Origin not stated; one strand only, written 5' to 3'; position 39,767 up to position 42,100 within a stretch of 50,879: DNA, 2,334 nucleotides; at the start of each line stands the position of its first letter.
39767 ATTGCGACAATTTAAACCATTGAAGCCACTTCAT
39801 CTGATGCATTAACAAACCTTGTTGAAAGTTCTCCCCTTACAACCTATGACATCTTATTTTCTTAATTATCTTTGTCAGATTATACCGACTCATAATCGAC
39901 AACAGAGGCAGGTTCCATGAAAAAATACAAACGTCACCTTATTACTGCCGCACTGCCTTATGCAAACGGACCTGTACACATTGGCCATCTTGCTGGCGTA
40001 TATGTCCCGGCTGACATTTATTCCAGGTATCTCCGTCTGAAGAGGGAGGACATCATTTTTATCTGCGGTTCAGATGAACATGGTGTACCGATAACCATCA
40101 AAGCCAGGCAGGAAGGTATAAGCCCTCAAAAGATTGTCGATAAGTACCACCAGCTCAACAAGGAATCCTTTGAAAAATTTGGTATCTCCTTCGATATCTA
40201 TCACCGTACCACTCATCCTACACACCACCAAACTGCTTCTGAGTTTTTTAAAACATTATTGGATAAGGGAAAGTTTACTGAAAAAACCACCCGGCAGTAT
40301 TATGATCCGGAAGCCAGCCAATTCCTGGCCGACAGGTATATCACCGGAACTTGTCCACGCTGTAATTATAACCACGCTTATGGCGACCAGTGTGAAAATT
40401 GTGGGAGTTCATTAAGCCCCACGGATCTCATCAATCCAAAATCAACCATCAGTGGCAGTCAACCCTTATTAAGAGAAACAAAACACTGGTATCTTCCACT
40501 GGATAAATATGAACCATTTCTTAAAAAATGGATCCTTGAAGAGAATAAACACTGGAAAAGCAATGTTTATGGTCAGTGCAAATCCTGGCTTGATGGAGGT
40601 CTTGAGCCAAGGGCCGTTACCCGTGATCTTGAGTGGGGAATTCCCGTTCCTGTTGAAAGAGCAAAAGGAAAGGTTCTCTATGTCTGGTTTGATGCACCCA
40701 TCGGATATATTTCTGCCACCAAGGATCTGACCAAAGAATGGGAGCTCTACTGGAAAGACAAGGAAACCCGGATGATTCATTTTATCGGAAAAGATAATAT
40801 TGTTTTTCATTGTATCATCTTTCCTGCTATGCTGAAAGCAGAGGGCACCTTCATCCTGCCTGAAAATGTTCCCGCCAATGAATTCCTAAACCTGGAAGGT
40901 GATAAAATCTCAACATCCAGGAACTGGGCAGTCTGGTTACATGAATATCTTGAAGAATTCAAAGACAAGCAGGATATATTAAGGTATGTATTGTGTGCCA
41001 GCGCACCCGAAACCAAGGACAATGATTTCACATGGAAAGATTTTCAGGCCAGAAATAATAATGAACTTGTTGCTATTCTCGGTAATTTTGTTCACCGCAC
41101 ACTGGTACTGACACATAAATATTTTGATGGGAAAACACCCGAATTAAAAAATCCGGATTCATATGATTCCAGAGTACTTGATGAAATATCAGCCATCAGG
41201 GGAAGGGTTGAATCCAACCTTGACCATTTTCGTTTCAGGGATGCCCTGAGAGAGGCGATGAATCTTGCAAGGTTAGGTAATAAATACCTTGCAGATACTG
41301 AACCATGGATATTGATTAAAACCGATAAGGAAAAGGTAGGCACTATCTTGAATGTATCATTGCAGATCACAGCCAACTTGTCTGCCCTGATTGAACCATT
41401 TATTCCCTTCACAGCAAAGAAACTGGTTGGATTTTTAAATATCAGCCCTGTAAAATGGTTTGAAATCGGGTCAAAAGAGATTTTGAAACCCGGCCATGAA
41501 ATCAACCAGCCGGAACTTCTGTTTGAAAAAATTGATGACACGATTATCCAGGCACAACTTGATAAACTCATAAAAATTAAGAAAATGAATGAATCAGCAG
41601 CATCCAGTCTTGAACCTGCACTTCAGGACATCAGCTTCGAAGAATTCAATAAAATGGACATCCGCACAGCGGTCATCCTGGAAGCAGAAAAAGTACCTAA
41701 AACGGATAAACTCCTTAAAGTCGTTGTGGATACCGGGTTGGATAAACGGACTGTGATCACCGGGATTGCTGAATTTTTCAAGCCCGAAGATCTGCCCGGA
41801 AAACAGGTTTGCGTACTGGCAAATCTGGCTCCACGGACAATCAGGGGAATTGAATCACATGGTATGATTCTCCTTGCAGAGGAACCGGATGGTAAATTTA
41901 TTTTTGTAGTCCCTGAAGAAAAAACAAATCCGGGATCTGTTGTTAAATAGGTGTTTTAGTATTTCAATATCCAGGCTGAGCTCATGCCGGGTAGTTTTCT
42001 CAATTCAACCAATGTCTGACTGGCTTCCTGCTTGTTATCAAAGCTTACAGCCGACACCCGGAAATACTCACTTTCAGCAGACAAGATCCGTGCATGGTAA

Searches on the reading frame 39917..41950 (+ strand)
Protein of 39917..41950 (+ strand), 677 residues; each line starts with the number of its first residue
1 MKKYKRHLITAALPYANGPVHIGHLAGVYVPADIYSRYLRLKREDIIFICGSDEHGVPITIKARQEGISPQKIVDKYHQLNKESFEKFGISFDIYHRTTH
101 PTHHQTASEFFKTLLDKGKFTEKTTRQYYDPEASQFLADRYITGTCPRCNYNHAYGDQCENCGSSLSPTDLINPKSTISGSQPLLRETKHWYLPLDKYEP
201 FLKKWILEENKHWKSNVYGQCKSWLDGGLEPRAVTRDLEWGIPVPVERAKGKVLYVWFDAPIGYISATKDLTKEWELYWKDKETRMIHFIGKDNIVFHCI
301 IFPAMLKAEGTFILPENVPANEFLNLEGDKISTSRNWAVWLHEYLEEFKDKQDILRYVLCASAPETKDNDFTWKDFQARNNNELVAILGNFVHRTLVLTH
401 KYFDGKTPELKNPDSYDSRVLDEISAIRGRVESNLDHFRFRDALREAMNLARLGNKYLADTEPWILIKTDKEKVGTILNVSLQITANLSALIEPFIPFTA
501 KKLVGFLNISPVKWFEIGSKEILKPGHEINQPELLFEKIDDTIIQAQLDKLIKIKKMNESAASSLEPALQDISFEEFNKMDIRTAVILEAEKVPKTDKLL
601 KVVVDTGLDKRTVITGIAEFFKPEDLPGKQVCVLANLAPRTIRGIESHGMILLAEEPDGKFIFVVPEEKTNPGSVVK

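Call 43: find_encoding_contigs(protein=window:39917-41950:+, flank=6000, max_places=6)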
Protein window:39917-41950:+ (677 aa): no gene with exactly this product is on record in the collection.
